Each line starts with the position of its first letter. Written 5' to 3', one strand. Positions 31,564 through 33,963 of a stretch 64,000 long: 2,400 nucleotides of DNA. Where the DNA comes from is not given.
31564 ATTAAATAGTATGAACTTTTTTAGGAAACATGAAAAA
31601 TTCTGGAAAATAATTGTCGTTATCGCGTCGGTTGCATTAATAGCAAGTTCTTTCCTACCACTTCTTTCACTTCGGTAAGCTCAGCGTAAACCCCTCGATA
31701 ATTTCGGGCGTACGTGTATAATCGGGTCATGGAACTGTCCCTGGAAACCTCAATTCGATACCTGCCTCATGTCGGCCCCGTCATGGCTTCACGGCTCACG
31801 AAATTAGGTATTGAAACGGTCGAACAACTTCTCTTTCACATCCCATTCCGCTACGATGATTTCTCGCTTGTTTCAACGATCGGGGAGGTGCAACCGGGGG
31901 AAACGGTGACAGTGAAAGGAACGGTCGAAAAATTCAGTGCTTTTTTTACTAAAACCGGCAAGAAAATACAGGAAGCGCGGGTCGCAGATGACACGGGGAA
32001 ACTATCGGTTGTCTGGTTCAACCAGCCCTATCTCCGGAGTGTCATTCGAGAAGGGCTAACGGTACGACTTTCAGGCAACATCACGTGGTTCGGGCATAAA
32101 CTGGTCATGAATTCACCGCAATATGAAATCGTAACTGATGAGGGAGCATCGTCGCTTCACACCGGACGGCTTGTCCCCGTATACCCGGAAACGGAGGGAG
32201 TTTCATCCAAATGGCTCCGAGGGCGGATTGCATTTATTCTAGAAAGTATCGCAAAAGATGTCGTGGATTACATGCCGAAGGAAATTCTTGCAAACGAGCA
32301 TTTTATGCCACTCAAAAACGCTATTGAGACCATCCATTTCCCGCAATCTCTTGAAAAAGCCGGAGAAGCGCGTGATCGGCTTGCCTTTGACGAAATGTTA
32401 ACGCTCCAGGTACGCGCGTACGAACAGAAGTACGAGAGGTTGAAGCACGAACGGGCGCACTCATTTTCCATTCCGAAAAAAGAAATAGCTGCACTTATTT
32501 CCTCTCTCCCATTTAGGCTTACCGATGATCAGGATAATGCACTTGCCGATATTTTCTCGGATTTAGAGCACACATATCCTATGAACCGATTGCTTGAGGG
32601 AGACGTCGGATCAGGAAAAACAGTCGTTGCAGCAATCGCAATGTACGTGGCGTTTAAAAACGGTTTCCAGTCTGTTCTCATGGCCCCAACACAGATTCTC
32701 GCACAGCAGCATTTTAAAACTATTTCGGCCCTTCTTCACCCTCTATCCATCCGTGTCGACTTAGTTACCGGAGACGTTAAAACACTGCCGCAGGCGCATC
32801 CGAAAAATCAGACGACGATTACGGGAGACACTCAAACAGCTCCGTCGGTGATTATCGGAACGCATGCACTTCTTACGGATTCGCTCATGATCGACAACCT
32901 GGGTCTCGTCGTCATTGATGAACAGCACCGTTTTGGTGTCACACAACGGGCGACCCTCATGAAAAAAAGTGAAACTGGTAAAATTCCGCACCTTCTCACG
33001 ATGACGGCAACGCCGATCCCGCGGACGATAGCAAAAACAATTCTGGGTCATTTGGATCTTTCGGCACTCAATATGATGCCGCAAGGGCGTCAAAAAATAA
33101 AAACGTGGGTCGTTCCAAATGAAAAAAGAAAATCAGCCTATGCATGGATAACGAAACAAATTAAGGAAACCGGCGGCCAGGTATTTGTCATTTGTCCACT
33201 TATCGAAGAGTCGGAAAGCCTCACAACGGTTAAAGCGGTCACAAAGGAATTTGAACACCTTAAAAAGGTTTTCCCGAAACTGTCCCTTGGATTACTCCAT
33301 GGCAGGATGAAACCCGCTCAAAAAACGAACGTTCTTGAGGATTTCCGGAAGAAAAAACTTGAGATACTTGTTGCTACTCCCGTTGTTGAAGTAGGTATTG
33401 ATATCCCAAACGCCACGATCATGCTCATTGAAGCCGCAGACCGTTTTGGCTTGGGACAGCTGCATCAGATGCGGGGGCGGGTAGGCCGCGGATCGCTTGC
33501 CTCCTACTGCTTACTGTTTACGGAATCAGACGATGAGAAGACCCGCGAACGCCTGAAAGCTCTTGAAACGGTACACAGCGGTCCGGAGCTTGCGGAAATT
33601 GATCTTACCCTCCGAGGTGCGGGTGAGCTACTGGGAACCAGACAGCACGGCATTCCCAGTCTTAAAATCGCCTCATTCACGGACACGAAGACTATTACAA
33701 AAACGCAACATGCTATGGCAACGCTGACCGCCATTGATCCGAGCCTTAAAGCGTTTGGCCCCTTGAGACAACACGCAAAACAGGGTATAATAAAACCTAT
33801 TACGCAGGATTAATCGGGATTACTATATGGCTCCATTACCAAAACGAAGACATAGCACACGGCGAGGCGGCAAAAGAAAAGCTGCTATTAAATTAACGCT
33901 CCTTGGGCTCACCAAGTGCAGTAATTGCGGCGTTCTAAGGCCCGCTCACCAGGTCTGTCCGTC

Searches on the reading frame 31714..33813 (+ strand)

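Call 6: search_protein_families(library=pfam, proteins=[window:31714-33813:+])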
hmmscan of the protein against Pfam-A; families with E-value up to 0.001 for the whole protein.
window:31714-33813:+ (699 aa): 8 families
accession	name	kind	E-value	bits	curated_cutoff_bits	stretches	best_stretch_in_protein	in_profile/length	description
PF00270.35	DEAD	-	5.8e-24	85.1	26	1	273-440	4-165/167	DEAD/DEAH box helicase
PF17191.10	RecG_wedge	-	6.9e-23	81.4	23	1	14-170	2-153/162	RecG wedge domain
PF00271.37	Helicase_C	-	1e-18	68.1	23.5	1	479-592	6-108/110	Helicase conserved C-terminal domain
PF04851.21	ResIII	-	2.2e-11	44.4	22.5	1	268-434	3-162/164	Type III restriction enzyme, res subunit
PF01336.31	tRNA_anti-codon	-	4.6e-08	33.3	27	1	65-139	1-74/75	OB-fold nucleic acid binding domain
PF22590.2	Cas3-like_C_2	-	7.2e-07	29.9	27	1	504-592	10-103/106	CRISPR-associated nuclease/helicase Cas3, C-terminal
PF19833.4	RecG_dom3_C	-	0.00011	22.6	26.8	1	623-664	4-46/87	ATP-dependent DNA helicase RecG, domain 3, C-terminal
PF13604.12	AAA_30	-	0.0008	19.6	27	0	269-420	2-113/191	AAA domain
